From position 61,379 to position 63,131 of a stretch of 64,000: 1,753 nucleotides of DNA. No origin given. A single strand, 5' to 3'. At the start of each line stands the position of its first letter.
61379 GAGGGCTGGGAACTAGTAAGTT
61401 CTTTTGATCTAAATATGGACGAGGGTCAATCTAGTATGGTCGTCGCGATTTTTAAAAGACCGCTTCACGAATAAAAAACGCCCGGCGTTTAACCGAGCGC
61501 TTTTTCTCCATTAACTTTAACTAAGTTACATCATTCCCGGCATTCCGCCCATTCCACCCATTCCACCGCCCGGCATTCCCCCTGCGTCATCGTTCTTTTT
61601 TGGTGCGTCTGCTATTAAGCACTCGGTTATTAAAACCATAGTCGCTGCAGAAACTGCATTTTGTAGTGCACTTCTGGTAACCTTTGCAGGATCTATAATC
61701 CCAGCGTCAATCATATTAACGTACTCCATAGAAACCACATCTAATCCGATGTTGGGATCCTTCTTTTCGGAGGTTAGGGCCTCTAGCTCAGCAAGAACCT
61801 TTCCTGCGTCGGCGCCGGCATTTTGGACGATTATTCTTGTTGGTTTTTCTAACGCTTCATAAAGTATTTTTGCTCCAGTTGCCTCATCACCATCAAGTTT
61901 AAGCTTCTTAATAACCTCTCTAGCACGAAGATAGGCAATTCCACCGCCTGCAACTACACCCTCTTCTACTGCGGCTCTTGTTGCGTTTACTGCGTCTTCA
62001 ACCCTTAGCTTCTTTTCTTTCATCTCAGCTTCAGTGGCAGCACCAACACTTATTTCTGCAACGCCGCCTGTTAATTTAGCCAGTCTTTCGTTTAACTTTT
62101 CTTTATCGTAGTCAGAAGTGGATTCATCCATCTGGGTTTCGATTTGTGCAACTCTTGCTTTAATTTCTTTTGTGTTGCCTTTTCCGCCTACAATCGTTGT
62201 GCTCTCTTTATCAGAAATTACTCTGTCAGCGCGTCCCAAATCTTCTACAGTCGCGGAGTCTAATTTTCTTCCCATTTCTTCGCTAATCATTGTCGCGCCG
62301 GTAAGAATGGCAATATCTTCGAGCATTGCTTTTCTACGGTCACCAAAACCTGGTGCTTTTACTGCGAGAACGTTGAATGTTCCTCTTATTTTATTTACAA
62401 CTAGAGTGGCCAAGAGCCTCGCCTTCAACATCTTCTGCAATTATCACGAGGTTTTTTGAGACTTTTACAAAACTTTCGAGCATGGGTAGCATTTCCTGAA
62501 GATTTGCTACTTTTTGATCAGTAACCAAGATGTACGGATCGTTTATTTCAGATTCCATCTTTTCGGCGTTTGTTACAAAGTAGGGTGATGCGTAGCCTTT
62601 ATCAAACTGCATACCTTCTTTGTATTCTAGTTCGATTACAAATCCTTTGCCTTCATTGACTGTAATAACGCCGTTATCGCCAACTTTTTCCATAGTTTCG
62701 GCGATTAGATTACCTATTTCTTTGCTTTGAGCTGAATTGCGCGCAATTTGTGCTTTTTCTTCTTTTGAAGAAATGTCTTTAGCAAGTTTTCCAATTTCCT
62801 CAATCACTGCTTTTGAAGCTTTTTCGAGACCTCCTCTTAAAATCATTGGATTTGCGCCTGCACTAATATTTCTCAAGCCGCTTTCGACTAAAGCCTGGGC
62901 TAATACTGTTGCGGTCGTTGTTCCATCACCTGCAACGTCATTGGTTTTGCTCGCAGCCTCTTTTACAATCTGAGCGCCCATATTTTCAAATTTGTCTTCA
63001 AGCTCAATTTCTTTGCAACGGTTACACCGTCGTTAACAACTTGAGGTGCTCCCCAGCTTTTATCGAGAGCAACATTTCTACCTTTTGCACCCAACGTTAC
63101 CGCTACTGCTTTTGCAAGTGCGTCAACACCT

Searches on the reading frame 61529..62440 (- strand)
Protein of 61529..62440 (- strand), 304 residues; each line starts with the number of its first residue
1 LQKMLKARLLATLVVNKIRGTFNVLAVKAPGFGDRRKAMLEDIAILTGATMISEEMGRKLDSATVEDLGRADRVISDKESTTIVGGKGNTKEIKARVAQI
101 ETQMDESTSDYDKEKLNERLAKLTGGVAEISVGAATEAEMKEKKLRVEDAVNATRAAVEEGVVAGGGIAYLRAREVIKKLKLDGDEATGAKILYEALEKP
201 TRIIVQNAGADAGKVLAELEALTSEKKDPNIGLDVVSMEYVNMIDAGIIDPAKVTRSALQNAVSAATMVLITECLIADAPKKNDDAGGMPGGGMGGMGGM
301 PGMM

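Call 79: search_protein_families(library=pfam, proteins=[window:61529-62440:-], max_evalue=0.001)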
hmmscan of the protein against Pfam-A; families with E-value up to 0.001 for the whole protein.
window:61529-62440:- (304 aa): 1 family
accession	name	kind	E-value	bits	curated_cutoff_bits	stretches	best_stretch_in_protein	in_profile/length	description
PF00118.29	Cpn60_TCP1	-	9.1e-38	130.6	34.3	1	9-278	265-488/490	TCP-1/cpn60 chaperonin family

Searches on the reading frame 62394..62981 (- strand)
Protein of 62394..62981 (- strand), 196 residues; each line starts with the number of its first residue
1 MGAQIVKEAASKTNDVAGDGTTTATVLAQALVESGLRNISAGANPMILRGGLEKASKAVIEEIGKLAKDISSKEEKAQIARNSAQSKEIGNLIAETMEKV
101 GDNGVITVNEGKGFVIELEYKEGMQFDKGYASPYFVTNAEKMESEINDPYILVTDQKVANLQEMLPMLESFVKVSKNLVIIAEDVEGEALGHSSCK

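Call 79: search_protein_families(library=pfam, proteins=[window:62394-62981:-], max_evalue=0.001)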
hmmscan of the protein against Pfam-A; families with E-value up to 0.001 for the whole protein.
window:62394-62981:- (196 aa): 1 family
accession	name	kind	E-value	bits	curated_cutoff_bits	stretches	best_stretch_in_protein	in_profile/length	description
PF00118.29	Cpn60_TCP1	-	2.6e-22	79.6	34.3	1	3-160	45-212/490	TCP-1/cpn60 chaperonin family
